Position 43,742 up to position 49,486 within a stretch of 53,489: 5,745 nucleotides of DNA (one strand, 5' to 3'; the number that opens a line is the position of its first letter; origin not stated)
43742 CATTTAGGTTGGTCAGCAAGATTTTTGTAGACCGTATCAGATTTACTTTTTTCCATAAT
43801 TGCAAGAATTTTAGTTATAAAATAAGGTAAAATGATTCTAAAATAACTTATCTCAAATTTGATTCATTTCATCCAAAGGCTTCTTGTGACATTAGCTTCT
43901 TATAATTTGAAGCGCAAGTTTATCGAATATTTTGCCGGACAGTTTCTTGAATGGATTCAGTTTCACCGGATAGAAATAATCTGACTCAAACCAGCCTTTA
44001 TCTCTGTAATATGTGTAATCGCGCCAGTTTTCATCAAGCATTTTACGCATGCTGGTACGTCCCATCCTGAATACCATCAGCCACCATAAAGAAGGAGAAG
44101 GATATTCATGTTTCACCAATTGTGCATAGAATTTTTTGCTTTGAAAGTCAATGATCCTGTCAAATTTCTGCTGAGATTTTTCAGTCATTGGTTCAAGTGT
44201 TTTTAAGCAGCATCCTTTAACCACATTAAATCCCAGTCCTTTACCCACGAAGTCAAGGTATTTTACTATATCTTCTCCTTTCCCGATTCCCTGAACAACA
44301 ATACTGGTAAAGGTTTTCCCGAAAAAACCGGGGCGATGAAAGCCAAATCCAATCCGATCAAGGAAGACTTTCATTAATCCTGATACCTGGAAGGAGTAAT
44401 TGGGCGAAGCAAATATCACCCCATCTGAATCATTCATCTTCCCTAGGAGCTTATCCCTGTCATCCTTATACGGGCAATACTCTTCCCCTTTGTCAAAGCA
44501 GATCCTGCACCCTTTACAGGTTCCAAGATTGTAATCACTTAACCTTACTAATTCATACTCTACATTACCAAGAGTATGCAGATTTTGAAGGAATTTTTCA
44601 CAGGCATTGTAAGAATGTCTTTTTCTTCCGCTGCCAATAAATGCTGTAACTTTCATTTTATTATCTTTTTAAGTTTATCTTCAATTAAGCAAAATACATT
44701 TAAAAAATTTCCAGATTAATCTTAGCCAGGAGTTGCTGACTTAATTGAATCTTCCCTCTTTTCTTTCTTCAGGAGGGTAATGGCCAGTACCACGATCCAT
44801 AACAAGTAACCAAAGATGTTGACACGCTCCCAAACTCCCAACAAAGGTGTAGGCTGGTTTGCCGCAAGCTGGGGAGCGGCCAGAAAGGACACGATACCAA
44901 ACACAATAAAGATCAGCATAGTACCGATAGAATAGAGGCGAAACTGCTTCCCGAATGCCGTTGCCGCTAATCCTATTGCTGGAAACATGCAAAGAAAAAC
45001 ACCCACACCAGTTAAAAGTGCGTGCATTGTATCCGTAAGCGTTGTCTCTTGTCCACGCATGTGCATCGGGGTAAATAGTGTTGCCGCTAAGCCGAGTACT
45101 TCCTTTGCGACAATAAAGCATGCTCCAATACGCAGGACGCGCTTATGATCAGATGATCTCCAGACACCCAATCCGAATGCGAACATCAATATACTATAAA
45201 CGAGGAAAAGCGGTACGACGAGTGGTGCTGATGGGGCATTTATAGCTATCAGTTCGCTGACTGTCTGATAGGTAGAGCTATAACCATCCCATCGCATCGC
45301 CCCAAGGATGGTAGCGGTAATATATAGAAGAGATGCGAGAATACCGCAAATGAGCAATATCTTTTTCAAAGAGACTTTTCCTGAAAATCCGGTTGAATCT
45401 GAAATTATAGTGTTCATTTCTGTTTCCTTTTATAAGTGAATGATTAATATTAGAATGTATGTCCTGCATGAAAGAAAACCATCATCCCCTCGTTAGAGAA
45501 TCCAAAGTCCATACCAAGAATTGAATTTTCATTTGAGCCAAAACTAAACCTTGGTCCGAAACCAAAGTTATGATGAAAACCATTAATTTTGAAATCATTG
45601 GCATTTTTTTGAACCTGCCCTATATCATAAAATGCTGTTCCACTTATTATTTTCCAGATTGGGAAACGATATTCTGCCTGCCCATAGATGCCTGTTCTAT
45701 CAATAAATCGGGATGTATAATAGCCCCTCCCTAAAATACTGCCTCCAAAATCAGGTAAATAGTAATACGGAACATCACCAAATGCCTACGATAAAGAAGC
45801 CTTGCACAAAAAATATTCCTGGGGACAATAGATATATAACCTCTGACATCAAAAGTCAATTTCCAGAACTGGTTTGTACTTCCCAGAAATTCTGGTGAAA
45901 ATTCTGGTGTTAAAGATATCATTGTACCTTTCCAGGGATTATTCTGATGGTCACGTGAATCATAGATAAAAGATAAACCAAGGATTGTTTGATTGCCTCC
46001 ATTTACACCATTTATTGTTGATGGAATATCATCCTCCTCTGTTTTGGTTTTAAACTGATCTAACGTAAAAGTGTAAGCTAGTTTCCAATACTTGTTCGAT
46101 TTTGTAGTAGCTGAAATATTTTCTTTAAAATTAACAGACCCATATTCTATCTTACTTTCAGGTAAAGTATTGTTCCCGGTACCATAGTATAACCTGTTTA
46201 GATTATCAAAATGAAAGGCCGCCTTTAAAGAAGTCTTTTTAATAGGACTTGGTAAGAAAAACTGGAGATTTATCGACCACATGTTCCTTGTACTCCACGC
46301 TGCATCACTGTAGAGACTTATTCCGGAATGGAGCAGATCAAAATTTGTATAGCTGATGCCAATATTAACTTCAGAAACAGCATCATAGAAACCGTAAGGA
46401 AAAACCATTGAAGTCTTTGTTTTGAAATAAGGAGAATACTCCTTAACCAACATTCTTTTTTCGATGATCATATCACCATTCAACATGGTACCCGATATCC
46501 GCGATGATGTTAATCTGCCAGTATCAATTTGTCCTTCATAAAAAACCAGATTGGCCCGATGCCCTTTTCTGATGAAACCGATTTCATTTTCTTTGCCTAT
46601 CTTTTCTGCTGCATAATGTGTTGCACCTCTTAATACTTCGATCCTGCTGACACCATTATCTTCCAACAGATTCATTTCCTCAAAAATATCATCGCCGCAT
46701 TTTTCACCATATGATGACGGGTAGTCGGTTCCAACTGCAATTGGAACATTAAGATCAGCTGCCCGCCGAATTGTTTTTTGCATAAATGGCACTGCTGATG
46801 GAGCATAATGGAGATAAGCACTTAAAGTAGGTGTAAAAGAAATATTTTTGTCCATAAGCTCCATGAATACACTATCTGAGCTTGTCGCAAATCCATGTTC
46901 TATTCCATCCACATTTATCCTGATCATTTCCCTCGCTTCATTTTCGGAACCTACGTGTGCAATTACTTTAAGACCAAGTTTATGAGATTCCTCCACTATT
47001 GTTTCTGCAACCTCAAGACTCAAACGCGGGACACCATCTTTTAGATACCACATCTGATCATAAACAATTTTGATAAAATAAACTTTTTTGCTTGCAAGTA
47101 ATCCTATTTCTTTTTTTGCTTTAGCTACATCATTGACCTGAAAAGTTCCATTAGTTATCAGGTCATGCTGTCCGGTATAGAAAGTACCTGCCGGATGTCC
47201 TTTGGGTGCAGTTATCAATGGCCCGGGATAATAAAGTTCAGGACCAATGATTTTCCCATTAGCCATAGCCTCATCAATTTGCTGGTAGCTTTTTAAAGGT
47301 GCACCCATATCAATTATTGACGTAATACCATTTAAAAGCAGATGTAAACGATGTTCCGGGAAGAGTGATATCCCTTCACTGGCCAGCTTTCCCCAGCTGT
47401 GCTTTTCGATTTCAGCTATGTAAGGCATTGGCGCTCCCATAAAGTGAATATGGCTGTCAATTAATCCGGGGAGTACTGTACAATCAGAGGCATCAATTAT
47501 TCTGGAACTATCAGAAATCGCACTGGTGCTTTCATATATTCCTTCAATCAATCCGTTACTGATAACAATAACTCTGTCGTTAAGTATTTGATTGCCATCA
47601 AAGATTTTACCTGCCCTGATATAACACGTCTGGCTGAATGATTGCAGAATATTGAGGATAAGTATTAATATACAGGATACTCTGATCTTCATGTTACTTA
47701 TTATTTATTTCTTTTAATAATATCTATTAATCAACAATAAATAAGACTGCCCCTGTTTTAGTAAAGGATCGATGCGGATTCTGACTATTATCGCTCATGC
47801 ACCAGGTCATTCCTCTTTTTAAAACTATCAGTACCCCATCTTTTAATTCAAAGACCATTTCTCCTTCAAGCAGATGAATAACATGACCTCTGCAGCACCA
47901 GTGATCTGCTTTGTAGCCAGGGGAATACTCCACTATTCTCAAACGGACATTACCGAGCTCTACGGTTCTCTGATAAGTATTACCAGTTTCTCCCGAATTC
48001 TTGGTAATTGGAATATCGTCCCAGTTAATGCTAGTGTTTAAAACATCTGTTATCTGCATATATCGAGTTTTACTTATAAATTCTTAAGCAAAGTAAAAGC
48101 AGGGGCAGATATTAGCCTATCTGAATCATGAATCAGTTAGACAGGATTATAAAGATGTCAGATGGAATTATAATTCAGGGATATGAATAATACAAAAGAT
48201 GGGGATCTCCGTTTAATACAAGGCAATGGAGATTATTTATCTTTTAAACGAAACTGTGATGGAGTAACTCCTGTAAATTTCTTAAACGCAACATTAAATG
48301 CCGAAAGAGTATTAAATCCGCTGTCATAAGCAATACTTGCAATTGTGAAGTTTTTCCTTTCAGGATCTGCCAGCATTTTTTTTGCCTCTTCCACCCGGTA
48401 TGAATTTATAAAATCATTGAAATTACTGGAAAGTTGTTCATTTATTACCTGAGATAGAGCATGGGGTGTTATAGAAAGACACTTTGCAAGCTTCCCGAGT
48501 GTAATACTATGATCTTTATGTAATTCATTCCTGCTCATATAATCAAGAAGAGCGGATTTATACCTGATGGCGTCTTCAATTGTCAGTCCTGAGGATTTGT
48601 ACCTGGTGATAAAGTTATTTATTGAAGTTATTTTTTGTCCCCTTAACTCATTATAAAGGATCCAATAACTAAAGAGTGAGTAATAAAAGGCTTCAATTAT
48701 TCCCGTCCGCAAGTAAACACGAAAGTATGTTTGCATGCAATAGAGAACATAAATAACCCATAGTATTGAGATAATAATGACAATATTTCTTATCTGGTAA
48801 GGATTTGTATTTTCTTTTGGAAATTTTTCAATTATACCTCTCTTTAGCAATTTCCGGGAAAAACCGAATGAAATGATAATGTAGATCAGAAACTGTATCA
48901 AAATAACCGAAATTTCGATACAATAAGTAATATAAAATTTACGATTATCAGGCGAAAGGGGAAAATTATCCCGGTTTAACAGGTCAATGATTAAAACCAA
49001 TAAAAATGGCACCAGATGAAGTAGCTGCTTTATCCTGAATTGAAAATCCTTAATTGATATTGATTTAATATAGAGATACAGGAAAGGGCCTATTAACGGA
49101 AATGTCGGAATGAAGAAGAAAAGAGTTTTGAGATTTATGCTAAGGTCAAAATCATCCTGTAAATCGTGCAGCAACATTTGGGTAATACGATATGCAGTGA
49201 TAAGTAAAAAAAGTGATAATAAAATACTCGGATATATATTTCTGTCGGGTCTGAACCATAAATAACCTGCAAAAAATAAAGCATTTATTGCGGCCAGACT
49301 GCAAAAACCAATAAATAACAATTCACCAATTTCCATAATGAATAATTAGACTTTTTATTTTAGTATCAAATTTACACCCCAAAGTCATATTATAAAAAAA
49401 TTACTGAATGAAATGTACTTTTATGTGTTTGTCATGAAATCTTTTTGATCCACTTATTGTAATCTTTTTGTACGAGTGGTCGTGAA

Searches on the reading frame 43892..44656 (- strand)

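Call 75: search_protein_families(library=pfam, proteins=[window:43892-44656:-], max_evalue=0.001)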
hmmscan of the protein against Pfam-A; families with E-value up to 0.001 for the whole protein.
window:43892-44656:- (254 aa): 2 families
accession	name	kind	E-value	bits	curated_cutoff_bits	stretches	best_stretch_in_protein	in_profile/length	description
PF03358.20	FMN_red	-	1.2e-21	77.3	24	1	1-147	1-141/152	NADPH-dependent FMN reductase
PF02525.22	Flavodoxin_2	-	2.3e-06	27.9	27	1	1-125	1-137/198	Flavodoxin-like fold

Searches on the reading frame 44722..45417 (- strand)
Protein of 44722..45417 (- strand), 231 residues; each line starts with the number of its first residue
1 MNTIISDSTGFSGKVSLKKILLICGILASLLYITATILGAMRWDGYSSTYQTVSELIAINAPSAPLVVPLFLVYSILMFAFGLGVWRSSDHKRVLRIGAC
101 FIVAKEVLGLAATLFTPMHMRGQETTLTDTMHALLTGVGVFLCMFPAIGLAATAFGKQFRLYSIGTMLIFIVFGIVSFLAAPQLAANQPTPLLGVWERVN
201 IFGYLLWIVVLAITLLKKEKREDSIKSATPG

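Call 75: search_protein_families(library=pfam, proteins=[window:44722-45417:-], max_evalue=0.001)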
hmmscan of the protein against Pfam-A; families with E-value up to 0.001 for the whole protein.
window:44722-45417:- (231 aa): 1 family
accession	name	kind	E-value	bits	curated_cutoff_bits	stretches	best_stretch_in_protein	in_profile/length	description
PF06197.19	DUF998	-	1e-21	77.9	30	1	26-213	1-183/184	Protein of unknown function (DUF998)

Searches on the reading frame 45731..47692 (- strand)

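Call 75: search_protein_families(library=pfam, proteins=[window:45731-47692:-], max_evalue=0.001)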
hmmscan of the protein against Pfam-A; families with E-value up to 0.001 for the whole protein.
window:45731-47692:- (653 aa): 4 families
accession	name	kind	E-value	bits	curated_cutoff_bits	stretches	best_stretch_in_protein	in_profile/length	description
PF01979.26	Amidohydro_1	-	1.3e-19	71.1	25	1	72-406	1-342/345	Amidohydrolase family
PF01103.29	Omp85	-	3.4e-13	50.2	24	1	467-631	16-179/325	Omp85 superfamily domain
PF07969.17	Amidohydro_3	-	6.6e-10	39.5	29.7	1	64-89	1-26/472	Amidohydrolase family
PF22643.2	NagA_N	-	0.00029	21.4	27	1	28-55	7-34/51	NagA composite domain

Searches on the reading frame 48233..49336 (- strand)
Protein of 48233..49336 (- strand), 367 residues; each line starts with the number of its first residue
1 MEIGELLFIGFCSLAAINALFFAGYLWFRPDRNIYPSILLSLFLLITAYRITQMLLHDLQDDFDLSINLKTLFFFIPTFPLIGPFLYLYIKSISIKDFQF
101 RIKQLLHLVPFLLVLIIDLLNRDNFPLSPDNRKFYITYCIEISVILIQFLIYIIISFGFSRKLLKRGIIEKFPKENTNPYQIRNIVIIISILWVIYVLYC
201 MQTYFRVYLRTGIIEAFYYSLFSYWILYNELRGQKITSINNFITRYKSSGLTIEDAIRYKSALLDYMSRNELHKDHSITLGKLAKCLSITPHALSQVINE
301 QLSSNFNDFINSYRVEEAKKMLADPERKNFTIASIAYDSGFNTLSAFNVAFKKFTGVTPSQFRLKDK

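Call 75: search_protein_families(library=pfam, proteins=[window:48233-49336:-], max_evalue=0.001)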
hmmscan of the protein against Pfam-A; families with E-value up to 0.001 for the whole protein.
window:48233-49336:- (367 aa): 2 families
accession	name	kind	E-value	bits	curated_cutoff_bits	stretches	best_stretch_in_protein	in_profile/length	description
PF12833.13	HTH_18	-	4.3e-19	69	33.6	1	283-363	1-78/80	Helix-turn-helix domain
PF00165.29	HTH_AraC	-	1.3e-07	32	26.6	1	328-363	7-41/42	Bacterial regulatory helix-turn-helix proteins, AraC family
